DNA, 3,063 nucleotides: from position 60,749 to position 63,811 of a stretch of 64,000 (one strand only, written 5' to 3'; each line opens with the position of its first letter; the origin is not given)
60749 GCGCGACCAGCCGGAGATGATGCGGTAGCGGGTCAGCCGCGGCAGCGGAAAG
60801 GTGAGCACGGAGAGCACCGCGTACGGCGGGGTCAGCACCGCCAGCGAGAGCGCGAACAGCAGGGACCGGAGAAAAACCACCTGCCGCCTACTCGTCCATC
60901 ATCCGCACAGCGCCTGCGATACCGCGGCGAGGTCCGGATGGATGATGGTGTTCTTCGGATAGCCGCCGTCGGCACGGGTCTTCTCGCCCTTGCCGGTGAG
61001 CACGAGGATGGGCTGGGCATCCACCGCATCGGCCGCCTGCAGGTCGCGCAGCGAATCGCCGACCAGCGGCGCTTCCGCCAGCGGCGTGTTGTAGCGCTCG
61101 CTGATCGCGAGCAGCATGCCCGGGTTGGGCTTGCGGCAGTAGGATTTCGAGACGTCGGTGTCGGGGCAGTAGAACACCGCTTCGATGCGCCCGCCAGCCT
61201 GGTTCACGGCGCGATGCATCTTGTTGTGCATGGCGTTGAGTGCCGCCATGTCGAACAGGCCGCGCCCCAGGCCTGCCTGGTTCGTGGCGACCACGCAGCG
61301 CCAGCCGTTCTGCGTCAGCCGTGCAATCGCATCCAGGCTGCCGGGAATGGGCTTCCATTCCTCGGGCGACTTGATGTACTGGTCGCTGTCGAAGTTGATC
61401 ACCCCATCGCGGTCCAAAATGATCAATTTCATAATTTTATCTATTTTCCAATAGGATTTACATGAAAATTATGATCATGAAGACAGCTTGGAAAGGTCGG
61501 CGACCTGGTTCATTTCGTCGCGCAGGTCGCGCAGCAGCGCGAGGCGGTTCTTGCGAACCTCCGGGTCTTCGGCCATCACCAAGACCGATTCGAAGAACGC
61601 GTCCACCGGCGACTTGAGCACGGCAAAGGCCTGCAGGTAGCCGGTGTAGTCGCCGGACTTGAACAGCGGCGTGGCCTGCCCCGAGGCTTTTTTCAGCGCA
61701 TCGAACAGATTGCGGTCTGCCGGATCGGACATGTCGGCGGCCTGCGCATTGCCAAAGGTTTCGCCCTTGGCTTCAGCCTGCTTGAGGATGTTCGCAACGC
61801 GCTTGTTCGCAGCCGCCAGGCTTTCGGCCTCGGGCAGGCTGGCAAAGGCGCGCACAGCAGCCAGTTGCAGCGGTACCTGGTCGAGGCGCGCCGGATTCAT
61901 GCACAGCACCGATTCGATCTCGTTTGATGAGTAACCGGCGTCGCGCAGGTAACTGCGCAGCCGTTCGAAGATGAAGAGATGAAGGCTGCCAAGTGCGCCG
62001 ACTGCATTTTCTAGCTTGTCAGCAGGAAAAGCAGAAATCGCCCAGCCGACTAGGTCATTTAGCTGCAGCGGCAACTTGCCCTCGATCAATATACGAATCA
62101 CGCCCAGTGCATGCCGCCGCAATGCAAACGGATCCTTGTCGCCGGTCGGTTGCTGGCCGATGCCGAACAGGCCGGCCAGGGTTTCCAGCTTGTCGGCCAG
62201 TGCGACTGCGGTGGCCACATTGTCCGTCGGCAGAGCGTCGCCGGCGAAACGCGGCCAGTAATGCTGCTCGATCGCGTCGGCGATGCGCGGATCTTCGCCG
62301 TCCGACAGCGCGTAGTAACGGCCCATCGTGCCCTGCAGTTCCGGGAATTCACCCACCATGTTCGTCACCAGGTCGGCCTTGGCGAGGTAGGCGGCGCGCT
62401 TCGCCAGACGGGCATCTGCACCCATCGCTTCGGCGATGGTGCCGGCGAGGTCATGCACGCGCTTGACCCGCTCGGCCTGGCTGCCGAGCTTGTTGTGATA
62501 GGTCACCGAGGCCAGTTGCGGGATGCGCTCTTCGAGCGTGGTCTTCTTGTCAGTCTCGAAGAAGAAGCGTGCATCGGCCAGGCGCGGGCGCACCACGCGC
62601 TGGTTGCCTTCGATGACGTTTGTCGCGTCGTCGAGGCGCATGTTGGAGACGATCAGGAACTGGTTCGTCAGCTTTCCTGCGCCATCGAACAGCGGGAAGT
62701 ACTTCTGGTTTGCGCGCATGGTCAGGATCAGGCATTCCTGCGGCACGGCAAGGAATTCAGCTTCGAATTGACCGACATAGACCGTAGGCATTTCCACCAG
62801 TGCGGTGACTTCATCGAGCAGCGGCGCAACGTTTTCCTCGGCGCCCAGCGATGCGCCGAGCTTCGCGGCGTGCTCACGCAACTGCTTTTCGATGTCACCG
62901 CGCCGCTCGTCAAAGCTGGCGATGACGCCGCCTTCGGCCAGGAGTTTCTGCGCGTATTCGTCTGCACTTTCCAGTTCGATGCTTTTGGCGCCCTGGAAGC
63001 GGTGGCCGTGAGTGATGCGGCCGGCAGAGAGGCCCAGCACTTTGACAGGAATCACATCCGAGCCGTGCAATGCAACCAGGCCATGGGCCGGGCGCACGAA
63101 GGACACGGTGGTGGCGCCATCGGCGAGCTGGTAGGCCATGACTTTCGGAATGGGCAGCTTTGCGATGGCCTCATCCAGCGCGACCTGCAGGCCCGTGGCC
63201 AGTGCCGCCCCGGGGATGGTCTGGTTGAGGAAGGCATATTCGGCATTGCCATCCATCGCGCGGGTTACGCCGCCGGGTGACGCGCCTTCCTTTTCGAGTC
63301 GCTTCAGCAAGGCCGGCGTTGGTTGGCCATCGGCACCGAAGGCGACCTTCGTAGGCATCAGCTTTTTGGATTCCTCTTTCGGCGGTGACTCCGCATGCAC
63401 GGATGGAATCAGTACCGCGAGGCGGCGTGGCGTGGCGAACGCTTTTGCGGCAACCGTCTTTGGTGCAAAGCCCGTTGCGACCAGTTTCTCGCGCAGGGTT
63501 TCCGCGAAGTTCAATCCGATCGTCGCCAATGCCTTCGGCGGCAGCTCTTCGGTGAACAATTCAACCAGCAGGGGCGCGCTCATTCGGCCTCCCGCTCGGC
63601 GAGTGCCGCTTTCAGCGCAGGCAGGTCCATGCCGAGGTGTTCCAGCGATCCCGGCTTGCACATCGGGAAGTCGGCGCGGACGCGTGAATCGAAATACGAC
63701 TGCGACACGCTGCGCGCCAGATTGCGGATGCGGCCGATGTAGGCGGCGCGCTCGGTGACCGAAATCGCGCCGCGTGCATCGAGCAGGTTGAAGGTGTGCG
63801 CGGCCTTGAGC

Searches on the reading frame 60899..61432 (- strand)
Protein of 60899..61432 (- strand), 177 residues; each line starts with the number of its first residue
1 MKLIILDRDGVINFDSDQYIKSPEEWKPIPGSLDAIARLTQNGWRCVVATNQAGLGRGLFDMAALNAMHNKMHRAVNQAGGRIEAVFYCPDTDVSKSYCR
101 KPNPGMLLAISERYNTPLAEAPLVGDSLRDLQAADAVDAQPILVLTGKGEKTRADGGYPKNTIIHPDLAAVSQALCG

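Call 12: search_protein_families(library=pfam, proteins=[window:60899-61432:-])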
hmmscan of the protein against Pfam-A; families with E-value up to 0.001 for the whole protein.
window:60899-61432:- (177 aa): 5 families
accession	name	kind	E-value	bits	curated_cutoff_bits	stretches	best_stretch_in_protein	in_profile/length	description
PF13242.12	Hydrolase_like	-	2.3e-13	50.3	22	1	99-169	2-73/75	HAD-hyrolase-like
PF00702.32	Hydrolase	-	3.5e-10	41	26.4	1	15-137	86-190/191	haloacid dehalogenase-like hydrolase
PF13419.12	HAD_2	-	4.1e-07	30.7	23.8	1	97-142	134-176/178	Haloacid dehalogenase-like hydrolase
PF08645.17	PNK3P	-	6.4e-07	29.7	22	1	16-116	16-111/161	Polynucleotide kinase 3 phosphatase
PF13344.12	Hydrolase_6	-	0.00011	22.6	27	1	4-54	1-41/101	Haloacid dehalogenase-like hydrolase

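Call 16: find_encoding_contigs(protein=window:60899-61432:-, flank=3000, max_places=10)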
Protein window:60899-61432:- (177 aa): 14 contigs read that carry it; 10 places shown.
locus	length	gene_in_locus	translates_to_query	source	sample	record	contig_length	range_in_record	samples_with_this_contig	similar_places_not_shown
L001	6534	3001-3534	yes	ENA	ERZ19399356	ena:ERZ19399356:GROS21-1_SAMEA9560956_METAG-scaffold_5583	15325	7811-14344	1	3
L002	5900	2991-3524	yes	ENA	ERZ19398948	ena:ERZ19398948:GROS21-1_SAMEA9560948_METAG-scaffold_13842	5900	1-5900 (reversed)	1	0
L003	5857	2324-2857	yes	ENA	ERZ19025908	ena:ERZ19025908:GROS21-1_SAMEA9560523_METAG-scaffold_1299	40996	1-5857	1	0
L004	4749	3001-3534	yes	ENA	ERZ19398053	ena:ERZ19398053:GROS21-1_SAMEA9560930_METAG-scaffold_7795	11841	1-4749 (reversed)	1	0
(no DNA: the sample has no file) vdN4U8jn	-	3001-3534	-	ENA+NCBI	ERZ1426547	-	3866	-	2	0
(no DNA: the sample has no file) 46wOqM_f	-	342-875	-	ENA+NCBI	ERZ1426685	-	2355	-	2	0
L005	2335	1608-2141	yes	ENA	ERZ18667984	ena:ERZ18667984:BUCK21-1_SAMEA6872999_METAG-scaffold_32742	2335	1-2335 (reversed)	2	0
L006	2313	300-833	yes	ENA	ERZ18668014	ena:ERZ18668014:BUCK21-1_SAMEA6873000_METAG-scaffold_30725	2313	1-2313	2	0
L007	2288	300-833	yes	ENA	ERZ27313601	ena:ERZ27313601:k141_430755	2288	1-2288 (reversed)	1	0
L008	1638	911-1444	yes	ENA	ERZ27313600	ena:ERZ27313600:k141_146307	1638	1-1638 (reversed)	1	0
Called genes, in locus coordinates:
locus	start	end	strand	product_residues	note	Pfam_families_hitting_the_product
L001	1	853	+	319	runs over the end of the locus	PF02091:tRNA-synt_2e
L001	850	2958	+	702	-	PF02092:tRNA_synt_2f, PF05746:DALR_1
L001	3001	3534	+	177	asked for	PF00702:Hydrolase, PF08645:PNK3P (weak), PF13419:HAD_2 (faint), PF13242:Hydrolase_like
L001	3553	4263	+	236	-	PF01553:Acyltransferase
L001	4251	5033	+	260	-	PF01863:YgjP-like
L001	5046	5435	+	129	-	PF00903:Glyoxalase, PF13669:Glyoxalase_4, PF18029:Glyoxalase_6 (weak), PF22677:Ble-like_N (faint)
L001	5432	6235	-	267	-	PF00398:RrnaAD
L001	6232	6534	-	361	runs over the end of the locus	PF04166:PdxA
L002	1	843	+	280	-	?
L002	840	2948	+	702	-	PF02092:tRNA_synt_2f, PF05746:DALR_1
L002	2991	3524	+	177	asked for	PF00702:Hydrolase, PF08645:PNK3P (weak), PF13419:HAD_2 (faint), PF13242:Hydrolase_like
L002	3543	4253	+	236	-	PF01553:Acyltransferase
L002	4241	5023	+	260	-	PF01863:YgjP-like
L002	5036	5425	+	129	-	PF00903:Glyoxalase, PF13669:Glyoxalase_4, PF18029:Glyoxalase_6 (weak), PF22677:Ble-like_N (faint)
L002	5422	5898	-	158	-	?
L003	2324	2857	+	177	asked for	PF00702:Hydrolase, PF08645:PNK3P (weak), PF13419:HAD_2 (faint), PF13242:Hydrolase_like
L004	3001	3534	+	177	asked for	PF00702:Hydrolase, PF08645:PNK3P (weak), PF13419:HAD_2 (faint), PF13242:Hydrolase_like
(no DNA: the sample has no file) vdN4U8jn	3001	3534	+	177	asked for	PF00702:Hydrolase, PF08645:PNK3P (weak), PF13419:HAD_2 (faint), PF13242:Hydrolase_like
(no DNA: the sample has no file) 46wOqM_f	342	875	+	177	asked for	PF00702:Hydrolase, PF08645:PNK3P (weak), PF13419:HAD_2 (faint), PF13242:Hydrolase_like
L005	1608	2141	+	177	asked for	PF00702:Hydrolase, PF08645:PNK3P (weak), PF13419:HAD_2 (faint), PF13242:Hydrolase_like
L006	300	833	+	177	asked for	PF00702:Hydrolase, PF08645:PNK3P (weak), PF13419:HAD_2 (faint), PF13242:Hydrolase_like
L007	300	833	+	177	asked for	PF00702:Hydrolase, PF08645:PNK3P (weak), PF13419:HAD_2 (faint), PF13242:Hydrolase_like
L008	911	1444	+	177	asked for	PF00702:Hydrolase, PF08645:PNK3P (weak), PF13419:HAD_2 (faint), PF13242:Hydrolase_like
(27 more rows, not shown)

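Call 22: find_homologous_proteins(query=window:60899-61432:-, max_evalue=1e-40)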
Query window:60899-61432:- (177 aa): 7957 proteins with E <= 1e-40 among 8000 candidates; the best 120 are listed.
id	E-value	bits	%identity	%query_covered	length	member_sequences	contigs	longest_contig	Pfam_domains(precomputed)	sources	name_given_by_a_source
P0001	3.0e-111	387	96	100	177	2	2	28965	PF13419.13,PF00702.33,PF08645.18,PF13242.13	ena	-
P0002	3.3e-104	364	89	100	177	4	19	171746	PF13419.13,PF00702.33,PF08645.18,PF13242.13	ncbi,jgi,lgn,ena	jgi:D-glycero-D-manno-heptose 1,7-bisphosphate phosphatase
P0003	8.9e-104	363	91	99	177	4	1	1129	PF13419.13,PF00702.33,PF08645.18,PF13242.13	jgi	-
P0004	1.2e-102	359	89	100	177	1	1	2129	PF13419.13,PF00702.33,PF08645.18,PF13242.13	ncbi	-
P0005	9.9e-99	346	86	100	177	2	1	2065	PF13419.13,PF00702.33,PF08645.18,PF13242.13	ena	-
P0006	1.5e-97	342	85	100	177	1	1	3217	PF13419.13,PF00702.33,PF08645.18,PF13242.13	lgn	-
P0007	2.5e-97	342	85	100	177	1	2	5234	PF13419.13,PF00702.33,PF08645.18,PF13242.13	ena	-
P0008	6.8e-97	340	85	100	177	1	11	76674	PF13419.13,PF13344.13,PF00702.33,PF08645.18,PF13242.13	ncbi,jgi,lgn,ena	-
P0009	5.0e-96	337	84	99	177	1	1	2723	PF13419.13,PF13344.13,PF00702.33,PF08645.18,PF13242.13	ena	-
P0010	8.5e-96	337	83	99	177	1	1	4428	PF13419.13,PF00702.33,PF08645.18,PF13242.13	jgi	jgi:D-glycero-D-manno-heptose 1,7-bisphosphate phosphatase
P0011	4.5e-94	331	81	100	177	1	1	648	PF13419.13,PF00702.33,PF08645.18,PF13242.13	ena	-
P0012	1.8e-93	329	82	100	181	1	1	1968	PF13419.13,PF00702.33,PF08645.18,PF13242.13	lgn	-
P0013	2.4e-92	325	82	99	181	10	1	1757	PF13419.13,PF13344.13,PF00702.33,PF08645.18,PF13242.13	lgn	-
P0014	1.0e-91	323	80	99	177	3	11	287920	PF13419.13,PF00702.33,PF08645.18,PF13242.13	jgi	jgi:D-glycero-D-manno-heptose 1,7-bisphosphate phosphatase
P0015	1.1e-90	320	80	99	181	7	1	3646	PF13419.13,PF13344.13,PF00702.33,PF08645.18,PF13242.13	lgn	-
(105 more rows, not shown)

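Call 23: find_encoding_contigs(protein=P0001, flank=10000, max_places=2)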
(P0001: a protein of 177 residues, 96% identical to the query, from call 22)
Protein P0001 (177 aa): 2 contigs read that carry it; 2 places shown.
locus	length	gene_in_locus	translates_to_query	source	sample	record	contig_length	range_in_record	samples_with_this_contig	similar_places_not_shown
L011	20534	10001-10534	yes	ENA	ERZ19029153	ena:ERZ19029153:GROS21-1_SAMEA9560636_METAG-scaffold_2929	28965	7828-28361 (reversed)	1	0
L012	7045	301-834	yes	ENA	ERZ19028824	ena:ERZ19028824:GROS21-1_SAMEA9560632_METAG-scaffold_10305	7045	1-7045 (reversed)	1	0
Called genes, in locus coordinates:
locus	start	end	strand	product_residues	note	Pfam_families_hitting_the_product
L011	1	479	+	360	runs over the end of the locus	?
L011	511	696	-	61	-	-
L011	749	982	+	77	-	-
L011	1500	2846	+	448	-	PF00919:UPF0004, PF04055:Radical_SAM, PF01938:TRAM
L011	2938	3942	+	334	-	PF02562:PhoH, PF13604:AAA_30, PF13245:AAA_19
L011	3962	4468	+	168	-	PF02130:YbeY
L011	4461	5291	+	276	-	PF21917:NMB0537_N, PF00571:CBS, PF03471:CorC_HlyC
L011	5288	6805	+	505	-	PF20154:LNT_N, PF00795:CN_hydrolase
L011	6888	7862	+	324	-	-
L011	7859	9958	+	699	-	PF02092:tRNA_synt_2f, PF05746:DALR_1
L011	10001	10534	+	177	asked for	PF00702:Hydrolase, PF08645:PNK3P (weak), PF13419:HAD_2 (faint), PF13242:Hydrolase_like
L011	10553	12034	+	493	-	-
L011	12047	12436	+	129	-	PF00903:Glyoxalase, PF13669:Glyoxalase_4, PF18029:Glyoxalase_6 (weak)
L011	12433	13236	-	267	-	PF00398:RrnaAD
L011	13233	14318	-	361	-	PF04166:PdxA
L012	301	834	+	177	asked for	PF00702:Hydrolase, PF08645:PNK3P (weak), PF13419:HAD_2 (faint), PF13242:Hydrolase_like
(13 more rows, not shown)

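Call 24: find_encoding_contigs(protein=P0002, flank=10000, max_places=3)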
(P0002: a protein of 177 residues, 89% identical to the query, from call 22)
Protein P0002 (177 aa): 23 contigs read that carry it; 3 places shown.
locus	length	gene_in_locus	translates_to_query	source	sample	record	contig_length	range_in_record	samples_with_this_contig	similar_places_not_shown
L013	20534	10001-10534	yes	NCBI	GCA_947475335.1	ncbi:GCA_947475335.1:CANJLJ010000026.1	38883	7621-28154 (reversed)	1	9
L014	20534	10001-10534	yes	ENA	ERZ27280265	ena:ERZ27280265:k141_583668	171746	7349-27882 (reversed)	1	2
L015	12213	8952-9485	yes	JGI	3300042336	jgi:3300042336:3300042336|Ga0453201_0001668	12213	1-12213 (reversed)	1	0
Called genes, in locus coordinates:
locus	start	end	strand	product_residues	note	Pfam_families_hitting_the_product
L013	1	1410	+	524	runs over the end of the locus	PF13371:TPR_9 (weak), PF13424:TPR_12, PF13414:TPR_11 (weak), PF13432:TPR_16 (weak), PF13424:TPR_12 (weak), PF00515:TPR_1 (weak), PF13432:TPR_16 (weak), PF13414:TPR_11 (weak), +12 more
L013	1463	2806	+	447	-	PF00919:UPF0004, PF04055:Radical_SAM, PF01938:TRAM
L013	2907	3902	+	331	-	PF13481:AAA_25 (faint), PF02562:PhoH, PF13604:AAA_30, PF13245:AAA_19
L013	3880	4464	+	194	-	PF02130:YbeY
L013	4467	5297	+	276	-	PF21917:NMB0537_N, PF00571:CBS, PF03471:CorC_HlyC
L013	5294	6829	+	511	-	PF20154:LNT_N, PF00795:CN_hydrolase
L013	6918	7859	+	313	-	PF02091:tRNA-synt_2e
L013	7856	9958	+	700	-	PF02092:tRNA_synt_2f, PF05746:DALR_1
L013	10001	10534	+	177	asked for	PF00702:Hydrolase, PF08645:PNK3P, PF13419:HAD_2 (faint), PF13242:Hydrolase_like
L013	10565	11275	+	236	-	PF01553:Acyltransferase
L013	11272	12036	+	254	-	PF01863:YgjP-like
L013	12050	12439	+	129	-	PF00903:Glyoxalase, PF13669:Glyoxalase_4, PF18029:Glyoxalase_6 (faint), PF22677:Ble-like_N (faint), PF21701:GLOD4_C (weak)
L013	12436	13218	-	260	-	PF00398:RrnaAD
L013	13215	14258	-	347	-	PF04166:PdxA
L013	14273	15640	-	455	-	PF13623:SurA_N_2, PF13624:SurA_N_3, PF09312:SurA_N, PF13616:Rotamase_3, PF00639:Rotamase, PF13616:Rotamase_3, PF00639:Rotamase, PF13145:Rotamase_2, +1 more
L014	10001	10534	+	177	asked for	PF00702:Hydrolase, PF08645:PNK3P, PF13419:HAD_2 (faint), PF13242:Hydrolase_like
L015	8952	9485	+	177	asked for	PF00702:Hydrolase, PF08645:PNK3P, PF13419:HAD_2 (faint), PF13242:Hydrolase_like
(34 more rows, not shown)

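Call 25: find_encoding_contigs(protein=P0008, flank=10000, max_places=2)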
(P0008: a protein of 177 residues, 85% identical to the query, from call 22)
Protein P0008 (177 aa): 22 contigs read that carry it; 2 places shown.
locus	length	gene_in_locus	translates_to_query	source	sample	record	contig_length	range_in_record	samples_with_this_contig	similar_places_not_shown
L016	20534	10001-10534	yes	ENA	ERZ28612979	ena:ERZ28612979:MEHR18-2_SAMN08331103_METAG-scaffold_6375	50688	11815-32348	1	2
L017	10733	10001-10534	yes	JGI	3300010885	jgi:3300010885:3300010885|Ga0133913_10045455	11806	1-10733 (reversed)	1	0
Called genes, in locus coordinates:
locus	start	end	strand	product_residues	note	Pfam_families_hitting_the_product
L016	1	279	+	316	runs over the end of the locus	PF00701:DHDPS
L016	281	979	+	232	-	PF05050:Methyltransf_21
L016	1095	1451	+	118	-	-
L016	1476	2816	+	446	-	PF00919:UPF0004, PF04055:Radical_SAM, PF01938:TRAM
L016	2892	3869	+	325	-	PF13401:AAA_22 (faint), PF13481:AAA_25 (weak), PF02562:PhoH, PF13245:AAA_19, PF13604:AAA_30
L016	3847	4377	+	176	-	PF02130:YbeY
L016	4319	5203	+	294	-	PF21917:NMB0537_N, PF00571:CBS, PF03471:CorC_HlyC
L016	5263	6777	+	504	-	PF20154:LNT_N, PF00795:CN_hydrolase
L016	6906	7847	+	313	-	PF02091:tRNA-synt_2e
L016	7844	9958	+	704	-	PF02092:tRNA_synt_2f, PF05746:DALR_1 (weak)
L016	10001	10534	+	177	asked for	PF00702:Hydrolase, PF08645:PNK3P, PF13344:Hydrolase_6 (faint), PF13419:HAD_2 (weak), PF13242:Hydrolase_like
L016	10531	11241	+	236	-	PF01553:Acyltransferase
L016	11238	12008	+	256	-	PF01863:YgjP-like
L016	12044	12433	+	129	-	PF00903:Glyoxalase, PF13669:Glyoxalase_4, PF18029:Glyoxalase_6 (weak), PF22677:Ble-like_N (faint), PF21701:GLOD4_C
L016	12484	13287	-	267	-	PF00398:RrnaAD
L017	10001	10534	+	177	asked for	PF00702:Hydrolase, PF08645:PNK3P, PF13344:Hydrolase_6 (faint), PF13419:HAD_2 (weak), PF13242:Hydrolase_like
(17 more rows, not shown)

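Call 26: find_encoding_contigs(protein=P0014, flank=10000, max_places=2)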
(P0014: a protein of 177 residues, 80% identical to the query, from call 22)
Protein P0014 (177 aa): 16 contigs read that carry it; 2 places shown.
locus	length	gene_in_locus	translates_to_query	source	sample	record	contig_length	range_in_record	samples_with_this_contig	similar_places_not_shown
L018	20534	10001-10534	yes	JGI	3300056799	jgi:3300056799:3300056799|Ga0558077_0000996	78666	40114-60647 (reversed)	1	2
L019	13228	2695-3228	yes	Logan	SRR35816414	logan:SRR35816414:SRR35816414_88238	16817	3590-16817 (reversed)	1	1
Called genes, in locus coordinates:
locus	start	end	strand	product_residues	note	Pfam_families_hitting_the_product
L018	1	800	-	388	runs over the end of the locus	PF01494:FAD_binding_3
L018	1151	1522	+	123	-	-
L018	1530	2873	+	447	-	PF00919:UPF0004, PF04055:Radical_SAM, PF01938:TRAM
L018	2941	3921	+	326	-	PF02562:PhoH, PF00270:DEAD (faint), PF13245:AAA_19, PF13604:AAA_30 (weak)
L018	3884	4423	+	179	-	PF02130:YbeY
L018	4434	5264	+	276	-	PF21917:NMB0537_N, PF00571:CBS, PF03471:CorC_HlyC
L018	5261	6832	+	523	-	PF20154:LNT_N, PF00795:CN_hydrolase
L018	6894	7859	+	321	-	PF02091:tRNA-synt_2e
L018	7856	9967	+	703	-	PF02092:tRNA_synt_2f, PF05746:DALR_1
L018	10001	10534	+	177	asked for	PF00702:Hydrolase, PF08645:PNK3P, PF13419:HAD_2 (weak), PF13242:Hydrolase_like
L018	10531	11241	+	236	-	PF01553:Acyltransferase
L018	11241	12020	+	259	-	PF01863:YgjP-like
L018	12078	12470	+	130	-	PF00903:Glyoxalase, PF13669:Glyoxalase_4, PF18029:Glyoxalase_6 (weak)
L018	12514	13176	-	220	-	-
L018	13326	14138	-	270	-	PF00398:RrnaAD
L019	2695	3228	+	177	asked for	PF00702:Hydrolase, PF08645:PNK3P, PF13419:HAD_2 (weak), PF13242:Hydrolase_like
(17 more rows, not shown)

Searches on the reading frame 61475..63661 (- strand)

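Call 12: search_protein_families(library=pfam, proteins=[window:61475-63661:-])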
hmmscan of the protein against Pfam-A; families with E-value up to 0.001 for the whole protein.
window:61475-63661:- (728 aa): 2 families
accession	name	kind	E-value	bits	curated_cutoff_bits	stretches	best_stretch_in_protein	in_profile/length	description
PF02092.22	tRNA_synt_2f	-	9.8e-189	629.1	29.2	1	31-586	1-535/536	Glycyl-tRNA synthetase beta subunit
PF05746.21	DALR_1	-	1.2e-08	35.5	22.3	1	617-719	3-104/117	DALR anticodon binding domain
